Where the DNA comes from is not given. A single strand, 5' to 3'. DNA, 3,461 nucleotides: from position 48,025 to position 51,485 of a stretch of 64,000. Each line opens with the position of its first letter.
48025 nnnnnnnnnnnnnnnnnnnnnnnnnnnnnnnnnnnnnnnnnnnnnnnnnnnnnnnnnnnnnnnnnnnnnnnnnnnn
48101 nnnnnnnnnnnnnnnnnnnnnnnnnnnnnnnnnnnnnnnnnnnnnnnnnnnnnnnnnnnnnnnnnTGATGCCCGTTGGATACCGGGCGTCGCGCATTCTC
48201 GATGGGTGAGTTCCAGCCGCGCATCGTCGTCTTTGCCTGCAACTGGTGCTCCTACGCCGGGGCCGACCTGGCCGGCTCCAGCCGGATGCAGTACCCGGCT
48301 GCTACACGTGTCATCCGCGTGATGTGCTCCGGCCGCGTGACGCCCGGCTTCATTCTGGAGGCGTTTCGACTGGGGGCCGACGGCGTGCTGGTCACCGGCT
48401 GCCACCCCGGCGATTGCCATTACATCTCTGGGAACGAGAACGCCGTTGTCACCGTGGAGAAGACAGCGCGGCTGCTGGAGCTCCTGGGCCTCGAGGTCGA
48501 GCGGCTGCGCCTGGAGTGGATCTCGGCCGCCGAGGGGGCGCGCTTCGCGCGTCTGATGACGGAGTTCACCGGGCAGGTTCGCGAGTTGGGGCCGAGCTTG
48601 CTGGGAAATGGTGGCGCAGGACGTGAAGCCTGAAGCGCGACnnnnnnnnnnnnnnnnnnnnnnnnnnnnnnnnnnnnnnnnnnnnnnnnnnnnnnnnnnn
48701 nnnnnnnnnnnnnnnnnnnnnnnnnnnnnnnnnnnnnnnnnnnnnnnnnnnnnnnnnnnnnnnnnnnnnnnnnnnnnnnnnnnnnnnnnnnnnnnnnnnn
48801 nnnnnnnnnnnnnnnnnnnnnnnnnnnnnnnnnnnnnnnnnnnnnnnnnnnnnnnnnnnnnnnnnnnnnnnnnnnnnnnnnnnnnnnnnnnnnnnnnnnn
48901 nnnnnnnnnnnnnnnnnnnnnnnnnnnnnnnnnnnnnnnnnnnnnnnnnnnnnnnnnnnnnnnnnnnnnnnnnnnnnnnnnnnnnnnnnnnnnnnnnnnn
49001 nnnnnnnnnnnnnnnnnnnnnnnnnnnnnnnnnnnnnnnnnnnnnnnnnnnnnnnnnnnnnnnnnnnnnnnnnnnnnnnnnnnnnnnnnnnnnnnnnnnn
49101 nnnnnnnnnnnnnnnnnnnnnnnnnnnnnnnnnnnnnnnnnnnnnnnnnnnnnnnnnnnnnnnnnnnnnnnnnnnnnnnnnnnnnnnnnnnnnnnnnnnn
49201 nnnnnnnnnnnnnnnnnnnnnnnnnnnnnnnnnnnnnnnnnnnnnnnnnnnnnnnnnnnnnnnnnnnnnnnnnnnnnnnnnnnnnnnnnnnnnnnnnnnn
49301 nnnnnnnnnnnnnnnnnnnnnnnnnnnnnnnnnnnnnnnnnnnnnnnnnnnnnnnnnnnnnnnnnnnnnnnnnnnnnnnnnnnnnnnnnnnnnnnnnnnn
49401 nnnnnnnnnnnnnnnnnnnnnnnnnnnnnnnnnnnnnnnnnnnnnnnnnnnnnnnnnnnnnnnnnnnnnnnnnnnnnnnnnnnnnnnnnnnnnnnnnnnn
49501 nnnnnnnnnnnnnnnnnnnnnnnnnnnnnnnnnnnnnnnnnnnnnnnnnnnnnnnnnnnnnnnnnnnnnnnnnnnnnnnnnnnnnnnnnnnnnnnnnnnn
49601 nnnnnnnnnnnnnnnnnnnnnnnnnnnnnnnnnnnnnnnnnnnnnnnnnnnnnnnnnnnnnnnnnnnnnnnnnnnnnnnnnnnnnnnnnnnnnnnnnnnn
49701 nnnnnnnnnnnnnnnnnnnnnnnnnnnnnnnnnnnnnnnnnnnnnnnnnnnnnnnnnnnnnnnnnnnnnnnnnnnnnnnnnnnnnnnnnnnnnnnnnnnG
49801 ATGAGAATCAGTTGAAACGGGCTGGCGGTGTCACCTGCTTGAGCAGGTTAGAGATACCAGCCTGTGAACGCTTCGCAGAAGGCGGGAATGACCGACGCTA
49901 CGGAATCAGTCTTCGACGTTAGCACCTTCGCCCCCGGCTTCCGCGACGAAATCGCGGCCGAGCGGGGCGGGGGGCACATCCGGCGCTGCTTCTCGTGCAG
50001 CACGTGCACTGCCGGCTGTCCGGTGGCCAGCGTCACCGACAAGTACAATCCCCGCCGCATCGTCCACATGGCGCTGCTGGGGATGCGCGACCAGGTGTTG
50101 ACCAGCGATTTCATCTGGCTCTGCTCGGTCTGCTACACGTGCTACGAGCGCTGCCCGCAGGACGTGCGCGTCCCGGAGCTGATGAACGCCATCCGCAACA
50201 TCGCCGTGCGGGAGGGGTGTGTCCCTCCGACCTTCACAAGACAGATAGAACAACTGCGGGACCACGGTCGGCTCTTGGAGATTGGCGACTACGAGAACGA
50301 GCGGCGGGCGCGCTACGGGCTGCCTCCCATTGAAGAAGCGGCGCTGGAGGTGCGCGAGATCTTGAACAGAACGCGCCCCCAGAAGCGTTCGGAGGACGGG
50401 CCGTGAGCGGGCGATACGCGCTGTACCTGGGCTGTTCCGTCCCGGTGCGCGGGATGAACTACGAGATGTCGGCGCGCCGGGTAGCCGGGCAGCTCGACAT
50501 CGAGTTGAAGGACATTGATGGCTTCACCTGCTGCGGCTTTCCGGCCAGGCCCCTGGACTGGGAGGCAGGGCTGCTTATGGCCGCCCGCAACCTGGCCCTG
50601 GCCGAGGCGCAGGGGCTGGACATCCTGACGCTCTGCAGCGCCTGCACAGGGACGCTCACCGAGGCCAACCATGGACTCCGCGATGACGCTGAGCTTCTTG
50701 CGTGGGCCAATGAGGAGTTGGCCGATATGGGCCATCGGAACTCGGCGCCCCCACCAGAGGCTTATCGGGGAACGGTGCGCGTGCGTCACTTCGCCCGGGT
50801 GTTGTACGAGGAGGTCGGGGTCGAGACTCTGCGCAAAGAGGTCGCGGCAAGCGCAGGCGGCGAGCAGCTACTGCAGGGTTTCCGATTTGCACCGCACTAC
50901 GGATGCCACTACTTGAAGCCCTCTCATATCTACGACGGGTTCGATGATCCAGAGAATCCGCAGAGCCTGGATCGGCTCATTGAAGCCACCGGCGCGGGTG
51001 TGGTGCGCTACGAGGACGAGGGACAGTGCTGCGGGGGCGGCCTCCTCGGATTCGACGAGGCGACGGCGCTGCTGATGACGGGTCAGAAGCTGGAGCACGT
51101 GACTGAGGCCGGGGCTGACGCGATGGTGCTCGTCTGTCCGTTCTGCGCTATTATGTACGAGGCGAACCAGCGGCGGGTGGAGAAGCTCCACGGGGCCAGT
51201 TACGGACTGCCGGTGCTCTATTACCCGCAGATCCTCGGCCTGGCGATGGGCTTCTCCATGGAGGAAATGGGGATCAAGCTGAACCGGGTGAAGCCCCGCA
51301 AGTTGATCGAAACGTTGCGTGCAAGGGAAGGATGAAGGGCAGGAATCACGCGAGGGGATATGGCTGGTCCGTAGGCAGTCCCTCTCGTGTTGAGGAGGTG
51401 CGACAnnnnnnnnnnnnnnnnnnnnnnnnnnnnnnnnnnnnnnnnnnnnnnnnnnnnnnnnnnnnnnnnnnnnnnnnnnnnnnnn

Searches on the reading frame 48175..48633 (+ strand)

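Call 16: search_protein_families(library=pfam, proteins=[window:48175-48633:+], max_evalue=0.00001)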
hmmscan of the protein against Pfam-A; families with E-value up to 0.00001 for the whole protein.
window:48175-48633:+ (152 aa): 1 family
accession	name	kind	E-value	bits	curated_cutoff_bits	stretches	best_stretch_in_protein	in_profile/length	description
PF02662.21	FlpD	-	8.6e-53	178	22.3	1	17-139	1-123/123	Methyl-viologen-reducing hydrogenase, delta subunit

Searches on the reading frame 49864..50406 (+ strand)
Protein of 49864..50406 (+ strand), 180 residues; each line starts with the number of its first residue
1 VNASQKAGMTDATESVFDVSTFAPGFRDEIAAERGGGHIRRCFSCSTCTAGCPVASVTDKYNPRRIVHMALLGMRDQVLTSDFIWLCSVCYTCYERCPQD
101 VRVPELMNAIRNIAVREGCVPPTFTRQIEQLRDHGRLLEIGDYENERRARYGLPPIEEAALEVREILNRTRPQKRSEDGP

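Call 16: search_protein_families(library=pfam, proteins=[window:49864-50406:+], max_evalue=0.00001)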
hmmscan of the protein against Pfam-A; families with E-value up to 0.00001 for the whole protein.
window:49864-50406:+ (180 aa): 4 families
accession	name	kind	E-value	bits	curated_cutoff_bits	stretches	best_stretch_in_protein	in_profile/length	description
PF13183.11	Fer4_8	-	1.8e-10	41.6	27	1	39-101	2-68/68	4Fe-4S dicluster domain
PF13187.11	Fer4_9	-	2.8e-08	34.1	27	1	41-100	1-50/52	4Fe-4S dicluster domain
PF13534.11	Fer4_17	-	1.3e-07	32.4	22.2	1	41-101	1-60/61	4Fe-4S dicluster domain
PF13237.11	Fer4_10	-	1.5e-06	28.5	25.5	0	41-58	8-22/53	4Fe-4S dicluster domain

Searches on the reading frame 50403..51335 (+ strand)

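Call 16: search_protein_families(library=pfam, proteins=[window:50403-51335:+], max_evalue=0.00001)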
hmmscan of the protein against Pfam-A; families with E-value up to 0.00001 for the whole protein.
window:50403-51335:+ (310 aa): 1 family
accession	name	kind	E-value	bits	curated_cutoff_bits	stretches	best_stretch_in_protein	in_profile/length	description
PF02754.22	CCG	-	1.2e-24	86.7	20.6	2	164-251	3-83/85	Cysteine-rich domain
